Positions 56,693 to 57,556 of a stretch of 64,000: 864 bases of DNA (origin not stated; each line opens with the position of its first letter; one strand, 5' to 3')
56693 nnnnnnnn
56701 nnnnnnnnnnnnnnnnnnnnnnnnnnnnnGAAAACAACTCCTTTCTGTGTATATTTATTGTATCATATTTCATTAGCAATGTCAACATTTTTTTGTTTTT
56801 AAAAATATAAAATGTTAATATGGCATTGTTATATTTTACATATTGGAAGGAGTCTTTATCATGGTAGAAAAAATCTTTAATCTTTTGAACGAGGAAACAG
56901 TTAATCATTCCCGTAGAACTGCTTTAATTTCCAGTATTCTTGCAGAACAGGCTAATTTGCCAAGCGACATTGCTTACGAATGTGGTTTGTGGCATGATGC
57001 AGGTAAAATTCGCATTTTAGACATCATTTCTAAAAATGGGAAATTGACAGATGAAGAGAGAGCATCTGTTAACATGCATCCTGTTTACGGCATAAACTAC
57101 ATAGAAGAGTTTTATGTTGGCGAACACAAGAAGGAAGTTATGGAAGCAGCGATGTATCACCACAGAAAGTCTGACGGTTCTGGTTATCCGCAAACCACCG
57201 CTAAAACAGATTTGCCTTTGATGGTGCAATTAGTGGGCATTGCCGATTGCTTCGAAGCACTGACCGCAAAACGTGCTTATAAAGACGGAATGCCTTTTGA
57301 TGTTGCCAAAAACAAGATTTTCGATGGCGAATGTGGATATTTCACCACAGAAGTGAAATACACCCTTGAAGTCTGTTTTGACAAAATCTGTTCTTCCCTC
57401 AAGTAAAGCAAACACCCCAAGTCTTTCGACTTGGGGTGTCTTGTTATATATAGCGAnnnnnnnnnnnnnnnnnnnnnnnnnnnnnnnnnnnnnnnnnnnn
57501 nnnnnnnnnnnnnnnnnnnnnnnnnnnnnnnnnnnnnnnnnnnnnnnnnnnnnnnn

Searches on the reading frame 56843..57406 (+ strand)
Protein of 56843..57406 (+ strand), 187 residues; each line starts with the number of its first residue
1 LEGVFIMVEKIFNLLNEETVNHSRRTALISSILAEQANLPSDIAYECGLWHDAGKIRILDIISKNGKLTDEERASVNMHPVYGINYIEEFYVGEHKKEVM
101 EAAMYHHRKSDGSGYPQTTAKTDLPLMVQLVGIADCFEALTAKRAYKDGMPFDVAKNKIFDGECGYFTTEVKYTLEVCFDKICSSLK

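Call 16: search_protein_families(library=pfam, proteins=[window:56843-57406:+], max_evalue=0.01)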
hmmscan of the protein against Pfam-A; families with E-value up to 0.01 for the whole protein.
window:56843-57406:+ (187 aa): 4 families
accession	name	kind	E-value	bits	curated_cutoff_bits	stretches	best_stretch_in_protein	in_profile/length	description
PF13487.12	HD_5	-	7.5e-22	78.3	27.2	1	8-155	3-154/170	HD domain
PF01966.28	HD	-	2.2e-13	50.9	22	1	20-139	2-115/116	HD domain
PF08668.18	HDOD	-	3.5e-05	23.8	22.9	1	17-72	93-149/196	HDOD domain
PF13023.12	HD_3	-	0.0071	16.7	22.5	1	16-73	20-78/165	HD domain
